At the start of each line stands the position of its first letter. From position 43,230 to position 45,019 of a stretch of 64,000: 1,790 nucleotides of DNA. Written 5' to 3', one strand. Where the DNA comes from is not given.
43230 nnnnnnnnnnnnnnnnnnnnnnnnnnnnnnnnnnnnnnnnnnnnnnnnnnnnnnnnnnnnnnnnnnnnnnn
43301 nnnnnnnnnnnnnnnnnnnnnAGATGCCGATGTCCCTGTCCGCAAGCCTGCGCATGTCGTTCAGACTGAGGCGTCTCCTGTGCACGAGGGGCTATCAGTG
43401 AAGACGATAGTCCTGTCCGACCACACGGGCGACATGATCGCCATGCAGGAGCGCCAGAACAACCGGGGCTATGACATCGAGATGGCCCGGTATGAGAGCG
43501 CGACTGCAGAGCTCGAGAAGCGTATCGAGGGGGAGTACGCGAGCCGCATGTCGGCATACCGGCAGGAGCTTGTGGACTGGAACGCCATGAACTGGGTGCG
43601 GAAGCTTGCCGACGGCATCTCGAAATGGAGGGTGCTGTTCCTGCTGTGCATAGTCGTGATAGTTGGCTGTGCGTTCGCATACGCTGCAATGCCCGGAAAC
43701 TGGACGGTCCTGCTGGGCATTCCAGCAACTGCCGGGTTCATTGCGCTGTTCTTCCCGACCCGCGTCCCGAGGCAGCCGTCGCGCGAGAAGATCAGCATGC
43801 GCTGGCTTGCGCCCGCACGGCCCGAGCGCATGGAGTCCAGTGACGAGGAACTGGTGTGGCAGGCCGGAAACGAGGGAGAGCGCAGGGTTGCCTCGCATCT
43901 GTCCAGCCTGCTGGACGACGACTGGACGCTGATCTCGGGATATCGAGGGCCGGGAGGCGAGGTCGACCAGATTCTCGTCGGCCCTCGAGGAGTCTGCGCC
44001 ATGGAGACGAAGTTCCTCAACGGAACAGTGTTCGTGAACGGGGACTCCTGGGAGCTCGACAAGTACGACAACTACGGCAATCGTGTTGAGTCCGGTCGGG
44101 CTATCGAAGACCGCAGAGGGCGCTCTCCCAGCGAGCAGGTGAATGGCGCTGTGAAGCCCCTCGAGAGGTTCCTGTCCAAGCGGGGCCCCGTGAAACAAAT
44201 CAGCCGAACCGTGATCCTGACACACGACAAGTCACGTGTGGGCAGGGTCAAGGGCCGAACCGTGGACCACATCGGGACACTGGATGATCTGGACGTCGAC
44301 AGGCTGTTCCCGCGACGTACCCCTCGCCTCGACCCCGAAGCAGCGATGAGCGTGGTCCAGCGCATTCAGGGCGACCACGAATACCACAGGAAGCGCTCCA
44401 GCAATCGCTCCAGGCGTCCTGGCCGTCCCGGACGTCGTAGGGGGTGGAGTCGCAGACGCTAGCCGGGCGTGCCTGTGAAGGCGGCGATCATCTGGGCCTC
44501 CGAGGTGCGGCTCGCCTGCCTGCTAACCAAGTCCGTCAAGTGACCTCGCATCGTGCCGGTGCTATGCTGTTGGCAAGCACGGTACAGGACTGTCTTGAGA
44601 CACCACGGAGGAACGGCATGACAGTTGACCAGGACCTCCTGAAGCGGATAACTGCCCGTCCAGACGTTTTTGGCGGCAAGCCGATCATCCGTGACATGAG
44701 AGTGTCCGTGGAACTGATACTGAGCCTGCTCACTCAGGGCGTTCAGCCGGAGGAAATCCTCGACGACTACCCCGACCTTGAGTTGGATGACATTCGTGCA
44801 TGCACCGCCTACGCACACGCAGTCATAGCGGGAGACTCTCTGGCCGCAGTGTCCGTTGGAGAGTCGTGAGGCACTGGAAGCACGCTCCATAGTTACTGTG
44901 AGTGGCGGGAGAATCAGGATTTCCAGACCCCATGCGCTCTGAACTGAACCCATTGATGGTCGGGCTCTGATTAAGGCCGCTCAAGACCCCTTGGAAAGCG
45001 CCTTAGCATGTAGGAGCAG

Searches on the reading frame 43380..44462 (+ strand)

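Call 9: search_protein_families(library=pfam, proteins=[window:43380-44462:+], max_evalue=0.01)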
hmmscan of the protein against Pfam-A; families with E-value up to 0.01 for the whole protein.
window:43380-44462:+ (360 aa): 1 family
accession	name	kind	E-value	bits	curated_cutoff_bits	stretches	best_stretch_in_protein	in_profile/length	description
PF08378.17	NERD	-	4.5e-15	56.5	22.1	1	162-280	1-110/111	Nuclease-related domain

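Call 31: search_protein_families(library=padloc, proteins=[window:43380-44462:+], max_evalue=0.01)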
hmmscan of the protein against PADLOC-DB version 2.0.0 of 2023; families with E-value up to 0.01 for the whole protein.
window:43380-44462:+ (360 aa): 0 families

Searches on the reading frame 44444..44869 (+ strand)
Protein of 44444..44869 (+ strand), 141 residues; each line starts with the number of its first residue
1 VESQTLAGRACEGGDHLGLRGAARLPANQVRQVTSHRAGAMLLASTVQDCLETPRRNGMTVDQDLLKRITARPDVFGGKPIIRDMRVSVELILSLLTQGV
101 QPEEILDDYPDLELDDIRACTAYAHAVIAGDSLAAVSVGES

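Call 9: search_protein_families(library=pfam, proteins=[window:44444-44869:+], max_evalue=0.01)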
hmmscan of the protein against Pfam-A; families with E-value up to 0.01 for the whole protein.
window:44444-44869:+ (141 aa): 1 family
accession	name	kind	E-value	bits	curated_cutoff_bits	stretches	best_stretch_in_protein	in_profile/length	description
PF04255.20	DUF433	-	1.4e-22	79.7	23.6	1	69-124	1-56/56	Protein of unknown function (DUF433)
